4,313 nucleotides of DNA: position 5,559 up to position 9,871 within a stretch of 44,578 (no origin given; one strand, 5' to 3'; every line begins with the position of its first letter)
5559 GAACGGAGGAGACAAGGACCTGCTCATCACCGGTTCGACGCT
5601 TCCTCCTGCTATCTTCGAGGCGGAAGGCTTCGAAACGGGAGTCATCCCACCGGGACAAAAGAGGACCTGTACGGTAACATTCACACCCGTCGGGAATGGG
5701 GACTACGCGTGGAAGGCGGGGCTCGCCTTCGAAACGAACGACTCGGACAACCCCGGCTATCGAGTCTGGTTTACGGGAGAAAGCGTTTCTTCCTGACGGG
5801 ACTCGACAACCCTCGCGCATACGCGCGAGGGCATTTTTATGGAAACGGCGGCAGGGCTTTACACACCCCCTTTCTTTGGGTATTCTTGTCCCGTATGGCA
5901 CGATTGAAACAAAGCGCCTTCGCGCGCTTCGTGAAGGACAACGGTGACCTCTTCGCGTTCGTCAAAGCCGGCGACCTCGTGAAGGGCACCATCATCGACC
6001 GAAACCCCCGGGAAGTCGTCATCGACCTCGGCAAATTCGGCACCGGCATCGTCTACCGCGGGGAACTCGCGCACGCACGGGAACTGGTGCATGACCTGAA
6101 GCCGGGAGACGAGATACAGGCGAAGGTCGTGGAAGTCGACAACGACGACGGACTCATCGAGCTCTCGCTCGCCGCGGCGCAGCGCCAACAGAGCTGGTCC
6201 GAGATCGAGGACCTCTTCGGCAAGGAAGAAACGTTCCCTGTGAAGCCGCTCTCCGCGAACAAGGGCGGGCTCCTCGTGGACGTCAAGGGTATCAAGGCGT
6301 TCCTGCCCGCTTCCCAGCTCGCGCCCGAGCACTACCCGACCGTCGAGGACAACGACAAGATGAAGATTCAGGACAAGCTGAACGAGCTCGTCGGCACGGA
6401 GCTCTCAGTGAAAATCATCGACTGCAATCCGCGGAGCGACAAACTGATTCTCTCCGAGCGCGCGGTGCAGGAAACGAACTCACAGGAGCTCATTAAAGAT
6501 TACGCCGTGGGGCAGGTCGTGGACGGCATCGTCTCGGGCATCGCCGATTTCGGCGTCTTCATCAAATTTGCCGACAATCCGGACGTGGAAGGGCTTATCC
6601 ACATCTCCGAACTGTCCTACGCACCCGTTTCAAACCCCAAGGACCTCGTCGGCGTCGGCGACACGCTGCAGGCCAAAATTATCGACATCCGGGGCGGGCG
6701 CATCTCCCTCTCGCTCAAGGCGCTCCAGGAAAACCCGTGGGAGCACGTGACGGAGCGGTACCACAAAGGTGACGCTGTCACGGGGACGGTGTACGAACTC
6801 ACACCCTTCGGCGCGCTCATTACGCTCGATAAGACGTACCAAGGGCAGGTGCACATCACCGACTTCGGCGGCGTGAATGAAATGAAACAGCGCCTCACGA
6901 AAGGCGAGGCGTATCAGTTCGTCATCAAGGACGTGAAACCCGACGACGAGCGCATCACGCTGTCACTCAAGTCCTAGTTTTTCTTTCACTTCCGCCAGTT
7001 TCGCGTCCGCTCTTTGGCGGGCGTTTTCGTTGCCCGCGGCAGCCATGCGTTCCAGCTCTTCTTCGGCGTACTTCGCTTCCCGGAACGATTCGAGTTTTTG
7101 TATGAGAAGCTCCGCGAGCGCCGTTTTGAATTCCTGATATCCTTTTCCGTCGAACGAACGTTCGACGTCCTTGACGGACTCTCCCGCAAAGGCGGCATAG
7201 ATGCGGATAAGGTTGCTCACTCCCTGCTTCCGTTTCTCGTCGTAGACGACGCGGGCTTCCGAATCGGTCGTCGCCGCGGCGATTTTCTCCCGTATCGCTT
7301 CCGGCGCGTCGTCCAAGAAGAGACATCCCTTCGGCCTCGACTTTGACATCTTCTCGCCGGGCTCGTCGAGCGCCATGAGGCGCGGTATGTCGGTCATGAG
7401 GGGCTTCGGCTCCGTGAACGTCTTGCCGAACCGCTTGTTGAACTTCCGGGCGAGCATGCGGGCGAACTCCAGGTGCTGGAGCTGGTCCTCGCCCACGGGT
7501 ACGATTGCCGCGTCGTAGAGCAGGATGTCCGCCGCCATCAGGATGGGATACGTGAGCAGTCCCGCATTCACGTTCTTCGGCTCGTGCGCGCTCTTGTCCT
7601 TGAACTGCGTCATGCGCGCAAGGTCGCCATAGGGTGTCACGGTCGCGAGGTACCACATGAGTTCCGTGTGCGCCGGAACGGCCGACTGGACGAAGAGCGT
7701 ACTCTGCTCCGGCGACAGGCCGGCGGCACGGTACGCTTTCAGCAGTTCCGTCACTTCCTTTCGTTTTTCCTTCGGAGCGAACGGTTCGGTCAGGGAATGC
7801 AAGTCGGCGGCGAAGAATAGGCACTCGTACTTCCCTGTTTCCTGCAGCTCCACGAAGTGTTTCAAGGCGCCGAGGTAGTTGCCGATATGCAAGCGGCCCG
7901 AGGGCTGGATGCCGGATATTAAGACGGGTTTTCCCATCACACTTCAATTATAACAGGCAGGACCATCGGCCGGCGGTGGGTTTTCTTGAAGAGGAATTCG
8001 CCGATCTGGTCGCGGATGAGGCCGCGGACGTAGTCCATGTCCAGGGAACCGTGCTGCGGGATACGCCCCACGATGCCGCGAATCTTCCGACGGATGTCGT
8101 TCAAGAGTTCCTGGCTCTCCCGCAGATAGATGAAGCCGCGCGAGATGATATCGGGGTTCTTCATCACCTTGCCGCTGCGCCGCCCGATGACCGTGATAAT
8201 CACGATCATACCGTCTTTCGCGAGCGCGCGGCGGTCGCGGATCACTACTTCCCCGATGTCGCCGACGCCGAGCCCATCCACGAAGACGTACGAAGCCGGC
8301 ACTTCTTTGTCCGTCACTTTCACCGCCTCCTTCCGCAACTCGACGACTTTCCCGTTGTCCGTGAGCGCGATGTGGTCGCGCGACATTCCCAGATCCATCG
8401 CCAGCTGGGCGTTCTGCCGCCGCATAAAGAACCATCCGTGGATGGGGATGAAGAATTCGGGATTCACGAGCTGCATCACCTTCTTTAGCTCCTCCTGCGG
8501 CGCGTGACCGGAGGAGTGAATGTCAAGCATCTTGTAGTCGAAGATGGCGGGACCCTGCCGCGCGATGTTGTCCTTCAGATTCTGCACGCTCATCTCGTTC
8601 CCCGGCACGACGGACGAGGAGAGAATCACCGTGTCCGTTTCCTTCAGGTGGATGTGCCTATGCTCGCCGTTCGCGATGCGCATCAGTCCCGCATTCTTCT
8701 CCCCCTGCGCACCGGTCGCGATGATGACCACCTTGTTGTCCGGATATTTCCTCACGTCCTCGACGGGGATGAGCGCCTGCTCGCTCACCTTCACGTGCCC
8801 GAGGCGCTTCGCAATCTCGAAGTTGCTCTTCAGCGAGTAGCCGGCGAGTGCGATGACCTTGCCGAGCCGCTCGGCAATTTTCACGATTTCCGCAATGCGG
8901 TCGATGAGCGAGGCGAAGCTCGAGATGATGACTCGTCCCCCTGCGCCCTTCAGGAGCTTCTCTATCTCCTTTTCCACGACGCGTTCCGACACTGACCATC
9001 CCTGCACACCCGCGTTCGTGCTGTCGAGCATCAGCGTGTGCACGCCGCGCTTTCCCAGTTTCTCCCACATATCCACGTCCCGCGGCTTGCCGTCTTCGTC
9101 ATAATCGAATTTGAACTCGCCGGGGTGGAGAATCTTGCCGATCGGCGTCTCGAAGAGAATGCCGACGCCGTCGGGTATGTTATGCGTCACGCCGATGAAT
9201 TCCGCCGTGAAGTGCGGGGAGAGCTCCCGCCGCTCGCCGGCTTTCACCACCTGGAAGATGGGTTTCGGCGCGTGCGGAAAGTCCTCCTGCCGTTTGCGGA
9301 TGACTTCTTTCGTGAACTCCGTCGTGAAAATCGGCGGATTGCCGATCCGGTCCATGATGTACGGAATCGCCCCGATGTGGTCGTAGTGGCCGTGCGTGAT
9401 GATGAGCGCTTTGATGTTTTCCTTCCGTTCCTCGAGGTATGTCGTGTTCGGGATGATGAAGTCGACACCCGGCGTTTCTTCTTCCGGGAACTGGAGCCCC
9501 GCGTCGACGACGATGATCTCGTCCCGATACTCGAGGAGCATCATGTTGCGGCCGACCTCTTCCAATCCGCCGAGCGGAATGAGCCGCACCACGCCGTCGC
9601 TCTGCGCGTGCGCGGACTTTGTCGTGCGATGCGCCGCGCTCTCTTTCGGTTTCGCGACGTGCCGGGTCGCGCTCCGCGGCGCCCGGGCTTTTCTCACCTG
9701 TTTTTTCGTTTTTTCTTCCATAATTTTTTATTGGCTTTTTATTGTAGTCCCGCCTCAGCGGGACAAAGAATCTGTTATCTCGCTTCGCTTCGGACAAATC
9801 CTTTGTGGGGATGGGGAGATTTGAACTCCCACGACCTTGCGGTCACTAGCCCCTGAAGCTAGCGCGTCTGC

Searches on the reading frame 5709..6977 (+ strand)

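Call 95: search_protein_families(library=pfam, proteins=[window:5709-6977:+], max_evalue=0.001)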
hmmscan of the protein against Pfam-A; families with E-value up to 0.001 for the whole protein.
window:5709-6977:+ (422 aa): 3 families
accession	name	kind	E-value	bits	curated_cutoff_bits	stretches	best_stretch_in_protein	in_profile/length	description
PF00575.29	S1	-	7e-37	126.1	22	4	266-337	3-74/74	S1 RNA binding domain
PF23459.1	S1_RRP5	-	3.5e-10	40.7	27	0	268-327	4-61/72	RRP5 S1 domain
PF21543.3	CvfB_2nd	-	0.00073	19.9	27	0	353-384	13-45/76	Virulence regulatory factor CvfB, second domain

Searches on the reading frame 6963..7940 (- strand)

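Call 95: search_protein_families(library=pfam, proteins=[window:6963-7940:-], max_evalue=0.001)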
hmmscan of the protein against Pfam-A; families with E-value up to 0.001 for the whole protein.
window:6963-7940:- (325 aa): 1 family
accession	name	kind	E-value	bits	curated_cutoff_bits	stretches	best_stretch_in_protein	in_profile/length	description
PF00579.31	tRNA-synt_1b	-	3.8e-72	243.5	21.1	1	6-281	7-289/292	tRNA synthetases class I (W and Y)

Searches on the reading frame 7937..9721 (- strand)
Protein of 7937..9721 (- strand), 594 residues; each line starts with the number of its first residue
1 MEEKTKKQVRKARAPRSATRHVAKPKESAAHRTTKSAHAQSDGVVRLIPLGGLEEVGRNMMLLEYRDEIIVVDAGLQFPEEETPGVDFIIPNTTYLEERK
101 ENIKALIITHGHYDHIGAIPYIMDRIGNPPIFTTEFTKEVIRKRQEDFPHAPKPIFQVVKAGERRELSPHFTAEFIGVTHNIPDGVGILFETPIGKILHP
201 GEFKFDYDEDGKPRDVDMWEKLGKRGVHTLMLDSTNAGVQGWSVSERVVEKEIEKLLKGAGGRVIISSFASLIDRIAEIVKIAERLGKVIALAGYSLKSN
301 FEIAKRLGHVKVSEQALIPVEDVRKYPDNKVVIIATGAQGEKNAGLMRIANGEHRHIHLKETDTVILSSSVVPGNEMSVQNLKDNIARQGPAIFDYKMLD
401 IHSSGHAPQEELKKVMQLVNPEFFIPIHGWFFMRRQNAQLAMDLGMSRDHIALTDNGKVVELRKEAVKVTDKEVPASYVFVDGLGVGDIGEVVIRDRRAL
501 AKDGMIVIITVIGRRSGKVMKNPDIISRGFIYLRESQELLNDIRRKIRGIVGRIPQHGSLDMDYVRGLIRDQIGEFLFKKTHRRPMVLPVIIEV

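Call 95: search_protein_families(library=pfam, proteins=[window:7937-9721:-], max_evalue=0.001)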
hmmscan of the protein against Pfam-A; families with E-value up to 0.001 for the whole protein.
window:7937-9721:- (594 aa): 5 families
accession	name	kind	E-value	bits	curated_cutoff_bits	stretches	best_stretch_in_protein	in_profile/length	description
PF22505.1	RNase_J_b_CASP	-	5.3e-40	136.5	27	1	262-384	2-124/126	Ribonuclease J, beta-CASP domain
PF17770.6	RNase_J_C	-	1.2e-28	100.5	23.8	1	493-594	1-102/102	Ribonuclease J C-terminal domain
PF00753.33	Lactamase_B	-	2.4e-12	47.7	22.7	1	56-207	4-154/196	Metallo-beta-lactamase superfamily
PF12706.13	Lactamase_B_2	-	3.2e-08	33.8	27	1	85-204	8-144/200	Beta-lactamase superfamily domain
PF07521.17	RMMBL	-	1.4e-06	28.7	21.6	1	401-429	11-40/63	Zn-dependent metallo-hydrolase RNA specificity domain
